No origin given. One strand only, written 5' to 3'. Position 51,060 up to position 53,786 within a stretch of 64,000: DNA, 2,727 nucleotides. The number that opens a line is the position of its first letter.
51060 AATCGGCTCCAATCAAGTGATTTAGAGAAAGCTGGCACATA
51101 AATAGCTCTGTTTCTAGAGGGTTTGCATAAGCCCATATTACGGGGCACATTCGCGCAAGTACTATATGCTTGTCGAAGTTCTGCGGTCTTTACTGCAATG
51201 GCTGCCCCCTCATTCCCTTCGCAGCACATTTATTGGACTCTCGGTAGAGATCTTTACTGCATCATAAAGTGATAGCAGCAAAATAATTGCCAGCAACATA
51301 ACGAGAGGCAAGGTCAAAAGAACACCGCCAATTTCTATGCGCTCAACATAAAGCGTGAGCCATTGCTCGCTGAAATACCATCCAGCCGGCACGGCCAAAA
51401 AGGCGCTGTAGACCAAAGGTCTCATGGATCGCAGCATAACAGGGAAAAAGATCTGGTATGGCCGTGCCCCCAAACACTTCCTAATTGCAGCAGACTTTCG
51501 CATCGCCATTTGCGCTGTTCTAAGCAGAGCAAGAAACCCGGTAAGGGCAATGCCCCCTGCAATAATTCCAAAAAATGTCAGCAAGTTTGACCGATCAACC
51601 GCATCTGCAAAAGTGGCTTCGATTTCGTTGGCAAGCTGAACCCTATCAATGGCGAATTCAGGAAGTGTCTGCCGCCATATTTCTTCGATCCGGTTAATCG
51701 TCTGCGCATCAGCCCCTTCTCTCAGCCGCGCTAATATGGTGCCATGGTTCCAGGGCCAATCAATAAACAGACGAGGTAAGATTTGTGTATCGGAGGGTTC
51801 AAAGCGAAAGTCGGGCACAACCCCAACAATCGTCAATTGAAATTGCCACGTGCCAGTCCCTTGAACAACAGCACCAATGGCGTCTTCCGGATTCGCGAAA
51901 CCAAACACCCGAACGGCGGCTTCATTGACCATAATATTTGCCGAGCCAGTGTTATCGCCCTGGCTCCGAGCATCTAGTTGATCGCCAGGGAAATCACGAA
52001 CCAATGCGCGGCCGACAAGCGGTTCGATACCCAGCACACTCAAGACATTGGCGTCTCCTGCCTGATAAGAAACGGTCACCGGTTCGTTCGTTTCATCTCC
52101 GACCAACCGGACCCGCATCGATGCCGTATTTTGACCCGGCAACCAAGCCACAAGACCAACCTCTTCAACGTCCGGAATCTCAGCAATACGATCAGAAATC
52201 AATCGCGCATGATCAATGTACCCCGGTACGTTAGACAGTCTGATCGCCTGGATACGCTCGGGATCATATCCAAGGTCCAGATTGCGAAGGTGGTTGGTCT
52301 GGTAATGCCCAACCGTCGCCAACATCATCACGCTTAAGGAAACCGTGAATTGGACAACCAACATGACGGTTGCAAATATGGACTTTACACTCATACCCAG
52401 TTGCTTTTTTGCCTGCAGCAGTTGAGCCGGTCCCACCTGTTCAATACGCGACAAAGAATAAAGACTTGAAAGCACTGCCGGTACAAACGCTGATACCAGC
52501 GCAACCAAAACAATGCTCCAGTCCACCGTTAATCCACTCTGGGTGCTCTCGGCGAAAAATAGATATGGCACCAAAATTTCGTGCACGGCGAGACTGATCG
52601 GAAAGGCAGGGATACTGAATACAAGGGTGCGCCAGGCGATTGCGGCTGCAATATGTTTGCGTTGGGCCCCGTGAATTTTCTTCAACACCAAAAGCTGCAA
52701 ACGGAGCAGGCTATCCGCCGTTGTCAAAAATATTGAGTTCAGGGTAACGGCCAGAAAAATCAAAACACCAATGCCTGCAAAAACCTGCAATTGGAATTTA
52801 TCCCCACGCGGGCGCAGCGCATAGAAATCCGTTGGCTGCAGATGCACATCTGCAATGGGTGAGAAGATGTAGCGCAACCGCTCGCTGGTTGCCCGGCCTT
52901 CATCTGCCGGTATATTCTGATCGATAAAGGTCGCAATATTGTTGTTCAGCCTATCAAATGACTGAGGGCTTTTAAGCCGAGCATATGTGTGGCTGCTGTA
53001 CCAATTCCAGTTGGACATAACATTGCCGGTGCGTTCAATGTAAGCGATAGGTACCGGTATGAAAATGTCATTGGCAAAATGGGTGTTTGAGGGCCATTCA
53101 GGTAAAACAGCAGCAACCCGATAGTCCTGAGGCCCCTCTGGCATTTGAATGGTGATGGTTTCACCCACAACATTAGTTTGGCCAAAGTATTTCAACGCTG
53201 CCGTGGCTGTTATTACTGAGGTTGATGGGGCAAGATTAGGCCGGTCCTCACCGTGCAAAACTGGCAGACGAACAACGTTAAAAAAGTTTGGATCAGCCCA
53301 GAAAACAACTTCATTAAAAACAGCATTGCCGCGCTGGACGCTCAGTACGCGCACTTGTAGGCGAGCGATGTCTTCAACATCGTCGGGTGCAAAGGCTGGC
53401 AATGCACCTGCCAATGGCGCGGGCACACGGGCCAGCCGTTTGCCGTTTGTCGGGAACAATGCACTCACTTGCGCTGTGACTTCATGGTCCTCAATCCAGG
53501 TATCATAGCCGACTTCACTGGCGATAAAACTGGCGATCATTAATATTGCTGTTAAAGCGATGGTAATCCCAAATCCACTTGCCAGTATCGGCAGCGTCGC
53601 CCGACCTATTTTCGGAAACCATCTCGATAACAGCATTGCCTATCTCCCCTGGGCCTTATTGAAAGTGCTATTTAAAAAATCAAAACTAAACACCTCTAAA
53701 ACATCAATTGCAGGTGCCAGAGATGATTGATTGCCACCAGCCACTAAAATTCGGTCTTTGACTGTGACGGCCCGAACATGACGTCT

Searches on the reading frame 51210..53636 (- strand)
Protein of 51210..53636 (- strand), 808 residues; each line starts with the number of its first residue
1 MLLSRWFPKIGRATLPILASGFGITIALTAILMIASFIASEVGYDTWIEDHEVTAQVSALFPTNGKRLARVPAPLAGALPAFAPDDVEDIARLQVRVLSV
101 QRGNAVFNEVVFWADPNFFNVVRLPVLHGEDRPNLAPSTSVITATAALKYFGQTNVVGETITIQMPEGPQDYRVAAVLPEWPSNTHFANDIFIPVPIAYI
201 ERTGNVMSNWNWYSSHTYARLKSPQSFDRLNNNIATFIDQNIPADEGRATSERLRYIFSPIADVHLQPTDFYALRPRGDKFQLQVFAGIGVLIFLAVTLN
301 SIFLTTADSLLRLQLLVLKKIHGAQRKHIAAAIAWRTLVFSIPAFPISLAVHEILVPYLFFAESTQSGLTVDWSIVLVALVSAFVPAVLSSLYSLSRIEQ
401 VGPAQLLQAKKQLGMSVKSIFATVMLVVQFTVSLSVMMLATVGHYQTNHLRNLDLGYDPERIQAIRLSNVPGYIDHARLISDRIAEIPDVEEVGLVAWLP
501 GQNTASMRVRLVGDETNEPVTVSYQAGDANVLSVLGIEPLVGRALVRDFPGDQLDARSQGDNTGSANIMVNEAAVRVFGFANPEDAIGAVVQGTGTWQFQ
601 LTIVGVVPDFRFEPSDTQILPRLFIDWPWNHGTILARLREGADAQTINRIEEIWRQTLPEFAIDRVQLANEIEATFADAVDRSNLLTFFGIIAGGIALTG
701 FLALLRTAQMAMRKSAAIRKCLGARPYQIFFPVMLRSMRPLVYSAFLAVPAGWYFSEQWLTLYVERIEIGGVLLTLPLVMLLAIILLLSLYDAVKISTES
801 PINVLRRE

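Call 23: search_protein_families(library=pfam, proteins=[window:51210-53636:-], max_evalue=0.00001)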
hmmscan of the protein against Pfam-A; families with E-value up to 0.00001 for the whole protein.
window:51210-53636:- (808 aa): 2 families
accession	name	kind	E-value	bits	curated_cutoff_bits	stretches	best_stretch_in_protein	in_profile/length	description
PF12704.14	MacB_PCD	-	4.3e-26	92.9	27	2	22-235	6-205/207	MacB-like periplasmic core domain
PF02687.27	FtsX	-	4.5e-10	40.1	25.5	1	688-801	2-120/120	FtsX-like permease C-terminal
